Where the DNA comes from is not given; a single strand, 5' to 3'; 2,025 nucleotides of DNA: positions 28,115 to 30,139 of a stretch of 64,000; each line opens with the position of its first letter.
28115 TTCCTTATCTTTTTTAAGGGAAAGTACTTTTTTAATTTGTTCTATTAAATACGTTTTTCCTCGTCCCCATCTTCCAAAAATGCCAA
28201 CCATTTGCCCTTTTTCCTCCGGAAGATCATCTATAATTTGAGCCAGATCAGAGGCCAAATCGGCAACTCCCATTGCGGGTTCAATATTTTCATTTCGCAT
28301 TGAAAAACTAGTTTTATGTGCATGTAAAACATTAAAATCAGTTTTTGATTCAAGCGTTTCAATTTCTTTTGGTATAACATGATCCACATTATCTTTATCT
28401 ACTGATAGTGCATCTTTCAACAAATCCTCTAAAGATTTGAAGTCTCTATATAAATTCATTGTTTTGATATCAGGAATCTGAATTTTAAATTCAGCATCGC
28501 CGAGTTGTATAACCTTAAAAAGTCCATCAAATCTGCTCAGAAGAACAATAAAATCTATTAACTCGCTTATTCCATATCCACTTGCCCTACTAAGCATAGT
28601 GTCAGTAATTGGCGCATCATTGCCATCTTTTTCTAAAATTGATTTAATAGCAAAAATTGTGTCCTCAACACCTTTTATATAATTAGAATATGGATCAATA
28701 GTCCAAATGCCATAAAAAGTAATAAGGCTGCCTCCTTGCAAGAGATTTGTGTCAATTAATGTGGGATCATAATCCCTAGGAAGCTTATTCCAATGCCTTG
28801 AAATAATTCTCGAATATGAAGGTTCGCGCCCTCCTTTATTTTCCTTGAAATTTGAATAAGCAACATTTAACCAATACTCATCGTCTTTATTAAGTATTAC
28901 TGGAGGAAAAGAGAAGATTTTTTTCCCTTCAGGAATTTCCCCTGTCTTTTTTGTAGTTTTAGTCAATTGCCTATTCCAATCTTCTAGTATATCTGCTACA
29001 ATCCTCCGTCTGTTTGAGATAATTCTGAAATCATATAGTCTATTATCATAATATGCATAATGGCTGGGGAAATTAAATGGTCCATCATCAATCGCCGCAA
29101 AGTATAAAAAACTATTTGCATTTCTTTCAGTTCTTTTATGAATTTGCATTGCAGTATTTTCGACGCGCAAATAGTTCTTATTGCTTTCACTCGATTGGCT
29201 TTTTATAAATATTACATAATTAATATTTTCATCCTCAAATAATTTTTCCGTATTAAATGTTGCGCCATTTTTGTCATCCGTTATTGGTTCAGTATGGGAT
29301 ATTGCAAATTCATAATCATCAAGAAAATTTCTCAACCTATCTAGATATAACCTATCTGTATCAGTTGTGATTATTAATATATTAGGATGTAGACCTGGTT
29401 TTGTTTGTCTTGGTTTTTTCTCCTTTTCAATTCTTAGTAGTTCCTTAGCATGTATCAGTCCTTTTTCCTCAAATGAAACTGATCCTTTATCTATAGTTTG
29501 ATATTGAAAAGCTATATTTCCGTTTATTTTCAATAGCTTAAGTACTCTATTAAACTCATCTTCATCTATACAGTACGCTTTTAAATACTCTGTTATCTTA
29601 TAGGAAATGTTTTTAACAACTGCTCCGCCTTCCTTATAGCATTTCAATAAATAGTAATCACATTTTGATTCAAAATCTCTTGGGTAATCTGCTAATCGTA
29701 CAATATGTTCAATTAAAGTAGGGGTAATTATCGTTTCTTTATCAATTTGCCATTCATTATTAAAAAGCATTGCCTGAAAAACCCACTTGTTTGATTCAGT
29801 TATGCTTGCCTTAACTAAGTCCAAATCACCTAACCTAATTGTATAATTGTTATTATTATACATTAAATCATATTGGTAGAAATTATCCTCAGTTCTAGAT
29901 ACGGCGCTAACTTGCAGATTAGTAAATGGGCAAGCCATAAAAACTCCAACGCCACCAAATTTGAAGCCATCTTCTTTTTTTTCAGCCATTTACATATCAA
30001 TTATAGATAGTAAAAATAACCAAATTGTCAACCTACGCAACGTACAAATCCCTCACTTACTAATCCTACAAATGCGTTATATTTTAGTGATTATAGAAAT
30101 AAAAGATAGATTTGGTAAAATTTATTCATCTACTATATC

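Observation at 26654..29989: Stand-alone 1111-aa KAP-family NTPase with a ~590-aa unknown N-terminal region: candidate single-gene membrane-associated defence system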

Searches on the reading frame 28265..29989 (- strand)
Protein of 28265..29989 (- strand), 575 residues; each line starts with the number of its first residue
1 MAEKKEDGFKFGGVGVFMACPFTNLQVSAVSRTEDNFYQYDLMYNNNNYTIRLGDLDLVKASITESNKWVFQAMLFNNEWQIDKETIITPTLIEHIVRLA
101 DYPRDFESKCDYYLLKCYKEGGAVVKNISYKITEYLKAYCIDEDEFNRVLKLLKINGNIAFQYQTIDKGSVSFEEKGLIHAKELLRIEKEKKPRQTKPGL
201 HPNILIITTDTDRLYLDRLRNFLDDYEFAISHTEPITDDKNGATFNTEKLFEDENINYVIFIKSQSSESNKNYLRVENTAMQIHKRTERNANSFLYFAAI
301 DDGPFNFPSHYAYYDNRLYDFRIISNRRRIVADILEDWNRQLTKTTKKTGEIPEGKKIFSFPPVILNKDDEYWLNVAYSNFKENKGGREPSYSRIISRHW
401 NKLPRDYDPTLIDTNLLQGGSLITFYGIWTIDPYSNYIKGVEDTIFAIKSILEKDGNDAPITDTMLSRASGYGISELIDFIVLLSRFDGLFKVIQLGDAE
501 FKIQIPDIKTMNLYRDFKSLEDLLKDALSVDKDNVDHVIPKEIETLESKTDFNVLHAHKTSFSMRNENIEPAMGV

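Call 23: search_protein_representatives(protein=window:28265-29989:-)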
Query: 575 residues. Proteins with E-value up to 0.001 (for the whole library): 131; up to 1e-10: 41; up to 1e-30: 25. The best 131 are listed.
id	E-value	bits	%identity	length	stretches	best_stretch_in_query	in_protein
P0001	0.0e+00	1309.8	100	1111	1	1-575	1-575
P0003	1.3e-93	331.3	34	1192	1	18-575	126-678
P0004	1.5e-91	324.4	36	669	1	20-575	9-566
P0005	3.1e-81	290.4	34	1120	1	19-575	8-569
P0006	4.6e-81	289.8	35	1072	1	18-575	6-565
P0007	1.4e-80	288.2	34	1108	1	17-575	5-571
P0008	8.2e-72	259.3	33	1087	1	31-575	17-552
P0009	6.8e-71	256.2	31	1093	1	17-575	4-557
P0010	5.5e-70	253.2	33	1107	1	18-575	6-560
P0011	6.2e-65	236.6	31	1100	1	19-575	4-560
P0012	1.0e-64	235.8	29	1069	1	19-575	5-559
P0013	2.8e-64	234.4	31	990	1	18-575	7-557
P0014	1.1e-61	225.8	32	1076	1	34-575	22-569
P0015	2.6e-61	224.6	32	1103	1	19-571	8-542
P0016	4.9e-61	223.7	33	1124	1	19-575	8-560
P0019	5.8e-54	200.3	32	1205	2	19-342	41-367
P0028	4.2e-28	115.0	28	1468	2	19-347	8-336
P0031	2.6e-21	92.6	27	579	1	20-348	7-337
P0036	2.0e-16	76.4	28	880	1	13-340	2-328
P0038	4.5e-13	65.4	31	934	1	358-575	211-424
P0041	2.2e-11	59.7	25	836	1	211-483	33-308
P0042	5.5e-11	58.5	27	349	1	359-534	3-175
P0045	6.0e-10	55.0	21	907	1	35-334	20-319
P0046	7.3e-10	54.8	30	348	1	367-545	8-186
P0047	1.3e-09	54.0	29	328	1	359-521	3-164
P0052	1.2e-08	50.8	27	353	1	367-535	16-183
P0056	1.0e-07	47.7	32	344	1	393-528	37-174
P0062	4.0e-07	45.7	23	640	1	356-522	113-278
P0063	4.6e-07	45.5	24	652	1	361-525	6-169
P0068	7.4e-07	44.8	28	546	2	360-517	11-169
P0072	1.1e-06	44.2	25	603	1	356-524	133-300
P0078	2.7e-06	43.0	33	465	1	359-472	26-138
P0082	3.7e-06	42.5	29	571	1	367-532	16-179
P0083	5.2e-06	42.0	31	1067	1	360-528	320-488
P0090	1.8e-05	40.3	25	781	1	354-525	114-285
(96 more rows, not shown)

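Call 25: search_protein_families(library=pfam, proteins=[P0019, P0028, P0036, P0038, P0041, P0045, P0031, P0083, P0062, P0042], max_evalue=0.01)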
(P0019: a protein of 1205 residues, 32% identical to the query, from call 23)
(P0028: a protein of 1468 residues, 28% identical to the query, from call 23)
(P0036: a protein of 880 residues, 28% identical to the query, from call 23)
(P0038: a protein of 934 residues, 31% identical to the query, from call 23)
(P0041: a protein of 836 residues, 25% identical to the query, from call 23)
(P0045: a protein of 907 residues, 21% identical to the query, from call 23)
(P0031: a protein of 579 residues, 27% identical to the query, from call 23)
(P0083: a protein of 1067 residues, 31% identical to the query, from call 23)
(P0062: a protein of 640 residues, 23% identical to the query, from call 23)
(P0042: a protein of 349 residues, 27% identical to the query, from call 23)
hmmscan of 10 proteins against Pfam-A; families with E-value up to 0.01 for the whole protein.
P0019 (1205 aa): 1 family
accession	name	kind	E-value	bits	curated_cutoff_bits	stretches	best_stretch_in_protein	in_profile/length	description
PF07693.20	KAP_NTPase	-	1.3e-15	57.9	20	1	702-1023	4-246/293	KAP family P-loop domain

P0028 (1468 aa): 3 families
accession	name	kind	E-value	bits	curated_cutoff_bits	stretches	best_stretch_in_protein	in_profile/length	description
PF07693.20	KAP_NTPase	-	5.6e-26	91.9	20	2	1162-1365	150-290/293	KAP family P-loop domain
PF13401.12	AAA_22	-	0.00033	21.4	27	0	784-877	10-81/130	AAA domain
PF13191.12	AAA_16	-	0.0082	17.1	32.6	0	764-884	9-111/167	AAA ATPase domain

P0036 (880 aa): 4 families
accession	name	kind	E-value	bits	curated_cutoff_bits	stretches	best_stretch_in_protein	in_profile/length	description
PF07693.20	KAP_NTPase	-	2.5e-22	79.9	20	1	393-790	6-282/293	KAP family P-loop domain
PF07262.16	CdiI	-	0.00051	20.4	25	1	190-266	26-97/155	CDI immunity protein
PF10923.14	BrxC_BrxD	-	0.0017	17.8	22.2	0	392-443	31-83/414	BREX system ATP-binding protein BrxC/D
PF24883.2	NPHP3_N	-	0.007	17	24.8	0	549-634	82-160/164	Nephrocystin 3, N-terminal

P0038 (934 aa): 3 families
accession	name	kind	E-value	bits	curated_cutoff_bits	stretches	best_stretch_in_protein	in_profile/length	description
PF07693.20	KAP_NTPase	-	3.1e-18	66.5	20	1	431-748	8-257/293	KAP family P-loop domain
PF00005.33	ABC_tran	-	0.0028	18.7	25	0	441-500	9-69/137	ABC transporter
PF05970.20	PIF1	-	0.0052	16.8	25.9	0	432-474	11-53/223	PIF1-like helicase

P0041 (836 aa): 3 families
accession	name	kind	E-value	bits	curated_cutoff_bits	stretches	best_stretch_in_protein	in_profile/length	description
PF07693.20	KAP_NTPase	-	9.1e-12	45.3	20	1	401-700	3-205/293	KAP family P-loop domain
PF13676.11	TIR_2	-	0.00058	20.8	28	1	26-121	1-93/122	TIR domain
PF10137.14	CAP12-PCTIR_TIR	-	0.0044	17.5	24.7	1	26-84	2-59/119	CAP12/Pycsar effector protein, TIR domain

P0045 (907 aa): 6 families
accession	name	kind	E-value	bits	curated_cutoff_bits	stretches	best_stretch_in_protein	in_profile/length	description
PF13175.12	AAA_15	-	6.9e-11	42.8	32.1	2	552-725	3-160/374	AAA ATPase domain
PF13304.12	AAA_21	-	4.8e-09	37.2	27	1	580-817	3-300/304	AAA domain, putative AbiEii toxin, Type IV TA system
PF13476.12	AAA_23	-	3.6e-07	31.5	27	1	555-786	2-190/201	AAA domain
PF13676.11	TIR_2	-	1.9e-06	28.8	28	1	194-303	1-113/122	TIR domain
PF02463.25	SMC_N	-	1.6e-05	24.8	40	1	552-815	2-197/220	RecF/RecN/SMC N terminal domain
PF11398.14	DUF2813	-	0.0062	16.4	21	0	551-609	2-55/372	Protein of unknown function (DUF2813)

P0031 (579 aa): 1 family
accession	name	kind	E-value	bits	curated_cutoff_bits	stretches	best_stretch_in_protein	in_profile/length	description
PF18742.7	DpnII-MboI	-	1.2e-38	132.5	27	1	432-567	2-139/150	REase_DpnII-MboI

P0083 (1067 aa): 1 family
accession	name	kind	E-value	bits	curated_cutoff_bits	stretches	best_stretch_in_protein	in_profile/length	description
PF07693.20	KAP_NTPase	-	7.3e-19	68.5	20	2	536-611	3-78/293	KAP family P-loop domain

P0062 (640 aa): 1 family
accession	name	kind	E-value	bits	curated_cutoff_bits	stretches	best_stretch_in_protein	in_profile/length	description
PF00211.25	Guanylate_cyc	-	2.3e-09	37.6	21.9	1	319-467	12-160/183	Adenylate and Guanylate cyclase catalytic domain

P0042 (349 aa): 2 families
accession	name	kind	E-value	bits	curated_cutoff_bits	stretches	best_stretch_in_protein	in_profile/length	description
PF05014.21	Nuc_deoxyrib_tr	-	0.0016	19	28.8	1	252-301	52-103/117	Nucleoside 2-deoxyribosyltransferase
PF12840.13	HTH_20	-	0.0092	16.4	27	0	92-127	12-44/51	Helix-turn-helix domain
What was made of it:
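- On KAP family P-loop NTPases (Pfam PF07693): All 9 KAP-bearing relatives scanned also hit (call 25).
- On TIR domain (Pfam TIR_2 PF13676 and related): The full-length P0045 scores 28.8 bits against a gathering score of 28 (call 25).
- A+B modules occur upstream of other effectors such as an REase and an ATPase (call 25).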

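Call 52: find_encoding_contigs(protein=P0003, flank=10000, max_places=3)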
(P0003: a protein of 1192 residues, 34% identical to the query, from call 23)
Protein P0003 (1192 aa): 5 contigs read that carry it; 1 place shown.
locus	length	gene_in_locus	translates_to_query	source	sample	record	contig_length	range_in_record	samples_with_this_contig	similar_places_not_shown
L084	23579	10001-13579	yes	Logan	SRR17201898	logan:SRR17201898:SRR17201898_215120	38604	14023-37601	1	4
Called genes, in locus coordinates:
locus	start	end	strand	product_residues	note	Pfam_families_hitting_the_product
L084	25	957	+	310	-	-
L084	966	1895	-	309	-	PF01370:Epimerase, PF04321:RmlD_sub_bind (weak), PF16363:GDP_Man_Dehyd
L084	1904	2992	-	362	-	PF01370:Epimerase, PF04321:RmlD_sub_bind (weak), PF16363:GDP_Man_Dehyd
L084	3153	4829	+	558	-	PF00082:Peptidase_S8, PF18962:Por_Secre_tail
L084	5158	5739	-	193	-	-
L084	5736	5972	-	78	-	-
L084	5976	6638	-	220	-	PF13280:WYL (weak)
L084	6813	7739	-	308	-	-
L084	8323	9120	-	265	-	PF01048:PNP_UDP_1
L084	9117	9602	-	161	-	-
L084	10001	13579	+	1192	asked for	PF07693:KAP_NTPase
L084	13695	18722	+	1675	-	-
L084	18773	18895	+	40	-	-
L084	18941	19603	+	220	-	PF05068:MtlR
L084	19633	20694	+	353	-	-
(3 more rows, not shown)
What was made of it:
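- P0003: WYL, PNP_UDP_1, HEPN_AbiV (call 52). A 1675-aa ORF, 116 bp after P0003 (call 52).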

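Call 53: find_encoding_contigs(protein=P0005, flank=10000, max_places=3)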
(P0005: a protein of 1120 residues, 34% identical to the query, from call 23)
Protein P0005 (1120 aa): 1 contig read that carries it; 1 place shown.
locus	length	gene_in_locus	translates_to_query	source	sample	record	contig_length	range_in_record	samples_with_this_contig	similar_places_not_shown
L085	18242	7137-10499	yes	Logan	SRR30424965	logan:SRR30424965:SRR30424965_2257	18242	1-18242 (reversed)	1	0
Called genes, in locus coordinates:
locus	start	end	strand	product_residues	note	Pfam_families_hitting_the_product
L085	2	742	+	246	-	?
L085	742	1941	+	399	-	PF01420:Methylase_S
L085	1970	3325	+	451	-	PF00078:RVT_1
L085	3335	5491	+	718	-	PF00078:RVT_1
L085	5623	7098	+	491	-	PF11074:DUF2779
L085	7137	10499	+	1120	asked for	PF07693:KAP_NTPase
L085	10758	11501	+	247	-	PF20217:DUF6577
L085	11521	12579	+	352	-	PF08843:AbiEii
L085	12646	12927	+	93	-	-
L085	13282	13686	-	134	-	-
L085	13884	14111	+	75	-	-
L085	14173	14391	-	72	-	-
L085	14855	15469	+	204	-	PF00440:TetR_N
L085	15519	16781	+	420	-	PF02321:OEP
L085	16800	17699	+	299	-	PF25917:BSH_RND (faint), PF25997:BSH_YhbJ (faint)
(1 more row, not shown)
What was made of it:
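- P0005: R-M S subunit, two RVT_1 genes, DUF6577+AbiEii (call 53).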

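Call 54: find_encoding_contigs(protein=P0007, flank=10000, max_places=3)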
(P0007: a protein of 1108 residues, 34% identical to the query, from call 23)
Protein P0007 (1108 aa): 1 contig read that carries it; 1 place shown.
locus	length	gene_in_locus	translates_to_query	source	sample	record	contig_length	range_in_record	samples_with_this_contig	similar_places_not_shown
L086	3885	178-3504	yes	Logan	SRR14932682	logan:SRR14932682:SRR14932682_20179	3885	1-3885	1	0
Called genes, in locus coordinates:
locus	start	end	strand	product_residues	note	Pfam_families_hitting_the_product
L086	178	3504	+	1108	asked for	PF07693:KAP_NTPase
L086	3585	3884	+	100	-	?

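Call 58: find_encoding_contigs(protein=P0006, flank=10000, max_places=3)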
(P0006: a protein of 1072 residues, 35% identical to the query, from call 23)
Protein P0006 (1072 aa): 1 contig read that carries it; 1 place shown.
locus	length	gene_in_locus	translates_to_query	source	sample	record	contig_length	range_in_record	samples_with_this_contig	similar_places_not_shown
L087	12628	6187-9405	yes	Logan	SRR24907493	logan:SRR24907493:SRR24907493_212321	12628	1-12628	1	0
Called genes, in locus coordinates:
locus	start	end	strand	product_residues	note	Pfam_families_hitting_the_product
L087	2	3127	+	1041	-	?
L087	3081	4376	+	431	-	PF18962:Por_Secre_tail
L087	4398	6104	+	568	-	PF06739:SBBP, PF18962:Por_Secre_tail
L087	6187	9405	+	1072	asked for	PF07693:KAP_NTPase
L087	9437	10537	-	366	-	-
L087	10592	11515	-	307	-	-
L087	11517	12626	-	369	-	?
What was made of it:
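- Closest known: Stand-alone KAP P-loop NTPase anti-phage proteins. Different: This family appears to be mainly from Bacteroidota-like genomes, judging by Por_Secre_tail neighbours (calls 52, 58).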

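Call 59: find_encoding_contigs(protein=P0009, flank=10000, max_places=3)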
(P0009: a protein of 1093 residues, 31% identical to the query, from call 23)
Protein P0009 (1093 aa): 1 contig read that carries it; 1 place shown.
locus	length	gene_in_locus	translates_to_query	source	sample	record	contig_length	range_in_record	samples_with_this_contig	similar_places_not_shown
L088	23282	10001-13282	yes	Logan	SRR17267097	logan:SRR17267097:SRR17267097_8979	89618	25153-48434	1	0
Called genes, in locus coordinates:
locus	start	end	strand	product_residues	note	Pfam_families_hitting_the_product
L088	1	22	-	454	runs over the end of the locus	-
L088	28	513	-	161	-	-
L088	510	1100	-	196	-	-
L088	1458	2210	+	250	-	-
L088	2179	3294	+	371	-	-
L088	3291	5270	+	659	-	-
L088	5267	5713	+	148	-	-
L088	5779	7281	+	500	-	-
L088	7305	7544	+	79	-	-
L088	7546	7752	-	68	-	-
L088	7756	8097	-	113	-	-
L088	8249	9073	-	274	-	-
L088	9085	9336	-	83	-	-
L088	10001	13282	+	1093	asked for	PF07693:KAP_NTPase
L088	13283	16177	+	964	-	-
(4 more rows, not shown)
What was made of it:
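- A 964-aa ORF abutting P0009 (call 59).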

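Call 71: search_protein_families(library=pfam, proteins=[P0046, P0047, P0052, P0056, P0063, P0068, P0072, P0078, P0082, P0090], max_evalue=0.01)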
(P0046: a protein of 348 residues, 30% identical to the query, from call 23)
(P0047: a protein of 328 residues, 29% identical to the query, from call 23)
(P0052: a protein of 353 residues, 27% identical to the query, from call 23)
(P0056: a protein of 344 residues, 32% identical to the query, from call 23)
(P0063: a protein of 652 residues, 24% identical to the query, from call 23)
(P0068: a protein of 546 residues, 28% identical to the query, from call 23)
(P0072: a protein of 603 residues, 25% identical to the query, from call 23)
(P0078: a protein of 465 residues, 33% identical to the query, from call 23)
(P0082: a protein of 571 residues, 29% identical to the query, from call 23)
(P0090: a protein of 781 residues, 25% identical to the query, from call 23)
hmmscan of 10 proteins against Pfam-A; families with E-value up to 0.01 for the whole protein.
P0046 (348 aa): 2 families
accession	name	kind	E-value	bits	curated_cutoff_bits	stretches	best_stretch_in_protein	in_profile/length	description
PF05014.21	Nuc_deoxyrib_tr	-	0.00044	20.8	28.8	1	253-302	52-103/117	Nucleoside 2-deoxyribosyltransferase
PF21235.4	UBA_ARI1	-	0.0055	16.9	26.9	0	103-121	8-26/41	E3 ubiquitin-protein ligase ARIH1, UBA-like domain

P0047 (328 aa): 1 family
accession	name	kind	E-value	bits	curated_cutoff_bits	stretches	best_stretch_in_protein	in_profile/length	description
PF05014.21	Nuc_deoxyrib_tr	-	0.00013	22.5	28.8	1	234-307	43-116/117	Nucleoside 2-deoxyribosyltransferase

P0052 (353 aa): 1 family
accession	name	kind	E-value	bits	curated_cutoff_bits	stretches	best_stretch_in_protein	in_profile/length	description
PF05014.21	Nuc_deoxyrib_tr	-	0.0006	20.4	28.8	1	257-314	48-102/117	Nucleoside 2-deoxyribosyltransferase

P0056 (344 aa): 2 families
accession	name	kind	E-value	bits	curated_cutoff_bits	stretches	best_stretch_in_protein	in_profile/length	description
PF05014.21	Nuc_deoxyrib_tr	-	4.7e-05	23.9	28.8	1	244-309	35-103/117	Nucleoside 2-deoxyribosyltransferase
PF10137.14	CAP12-PCTIR_TIR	-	0.0098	16.3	24.7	0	277-322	71-118/119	CAP12/Pycsar effector protein, TIR domain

P0063 (652 aa): 0 families

P0068 (546 aa): 4 families
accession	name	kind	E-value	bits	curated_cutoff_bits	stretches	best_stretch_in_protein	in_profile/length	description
PF00069.31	Pkinase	-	2.9e-37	128.9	31.7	1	226-415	22-212/263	Protein kinase domain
PF07714.23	PK_Tyr_Ser-Thr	-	6.5e-23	81.8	23.1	1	233-439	33-248/258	Protein tyrosine and serine/threonine kinase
PF03109.22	ABC1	-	6.3e-07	29.2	22.9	1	244-354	119-224/244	ABC1 atypical kinase-like domain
PF17667.7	Pkinase_fungal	-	0.0015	17.8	24.1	1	295-393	285-385/387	Fungal protein kinase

P0072 (603 aa): 2 families
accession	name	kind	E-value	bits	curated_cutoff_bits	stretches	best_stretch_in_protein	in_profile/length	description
PF10137.14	CAP12-PCTIR_TIR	-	2.5e-27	95.7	24.7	1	322-453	1-118/119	CAP12/Pycsar effector protein, TIR domain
PF14163.11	SieB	-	1e-12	48.3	26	1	511-595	65-147/147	Super-infection exclusion protein B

P0078 (465 aa): 1 family
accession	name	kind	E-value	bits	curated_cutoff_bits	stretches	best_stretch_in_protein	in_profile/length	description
PF14355.11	Abi_C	-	2.2e-08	34.5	24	1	368-444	2-82/83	Abortive infection C-terminus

P0082 (571 aa): 1 family
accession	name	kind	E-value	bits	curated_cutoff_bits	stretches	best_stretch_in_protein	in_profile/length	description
PF04326.19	SLFN_AlbA_2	-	7.2e-15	56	25.3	1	228-361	1-117/118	Schlafen, AlbA_2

P0090 (781 aa): 1 family
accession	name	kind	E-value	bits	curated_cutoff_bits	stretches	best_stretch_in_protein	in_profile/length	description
PF00211.25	Guanylate_cyc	-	5e-08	33.2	21.9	1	322-471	12-160/183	Adenylate and Guanylate cyclase catalytic domain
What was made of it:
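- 28385..28927 (-): Domain C (aa ~355-535): helical subdomain plus winged helix. A promiscuous N-terminal module of conflict-system proteins. No Pfam family. Fusion partners: KAP, Pkinase, Guanylate_cyc, SLFN_AlbA_2, Abi_C, CAP12-PCTIR_TIR+SieB, Nuc_deoxyrib_tr-like (calls 25, 71).
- The fusion partners of its modules are almost all conflict-system domains (calls 25, 71).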

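Call 82: find_encoding_contigs(protein=P0010, flank=10000, max_places=2)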
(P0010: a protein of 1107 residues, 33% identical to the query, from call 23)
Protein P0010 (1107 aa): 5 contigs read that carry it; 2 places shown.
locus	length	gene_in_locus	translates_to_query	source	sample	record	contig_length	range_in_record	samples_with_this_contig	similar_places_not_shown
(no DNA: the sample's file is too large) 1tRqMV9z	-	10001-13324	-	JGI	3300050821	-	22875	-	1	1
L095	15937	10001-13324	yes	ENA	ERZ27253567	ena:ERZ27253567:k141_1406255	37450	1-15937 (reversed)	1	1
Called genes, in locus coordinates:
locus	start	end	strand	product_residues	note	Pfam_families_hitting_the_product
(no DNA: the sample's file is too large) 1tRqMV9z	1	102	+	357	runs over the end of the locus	-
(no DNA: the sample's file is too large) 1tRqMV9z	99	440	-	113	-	PF12680:SnoaL_2 (weak)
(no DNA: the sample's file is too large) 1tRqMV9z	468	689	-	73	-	-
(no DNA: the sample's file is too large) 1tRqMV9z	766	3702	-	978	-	PF02811:PHP, PF07733:DNA_pol3_alpha, PF17657:DNA_pol3_finger, PF14579:HHH_6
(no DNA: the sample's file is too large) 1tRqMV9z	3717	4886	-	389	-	PF00817:IMS, PF11798:IMS_HHH (weak), PF21999:IMS_HHH_1 (weak), PF11799:IMS_C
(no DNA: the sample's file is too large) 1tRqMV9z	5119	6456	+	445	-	-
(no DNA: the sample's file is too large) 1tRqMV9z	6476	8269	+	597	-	-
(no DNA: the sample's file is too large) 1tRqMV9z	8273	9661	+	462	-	PF00929:RNase_T, PF01541:GIY-YIG (weak), PF27096:UvrC_M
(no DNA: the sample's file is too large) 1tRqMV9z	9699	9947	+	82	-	-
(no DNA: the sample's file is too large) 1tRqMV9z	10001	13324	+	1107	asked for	PF07693:KAP_NTPase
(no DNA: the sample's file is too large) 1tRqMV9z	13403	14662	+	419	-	PF08357:SEFIR, PF13676:TIR_2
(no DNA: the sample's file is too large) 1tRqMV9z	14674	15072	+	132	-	PF07883:Cupin_2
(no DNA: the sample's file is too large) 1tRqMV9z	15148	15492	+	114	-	-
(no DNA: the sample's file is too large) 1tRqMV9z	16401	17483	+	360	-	-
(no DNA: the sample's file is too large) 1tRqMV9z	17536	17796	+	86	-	-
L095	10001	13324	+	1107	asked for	PF07693:KAP_NTPase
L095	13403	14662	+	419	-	PF08357:SEFIR, PF13676:TIR_2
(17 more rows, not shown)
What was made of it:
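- P0010: SEFIR/TIR_2 (call 82). SEFIR/TIR_2, 79 bp after P0010 (call 82).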
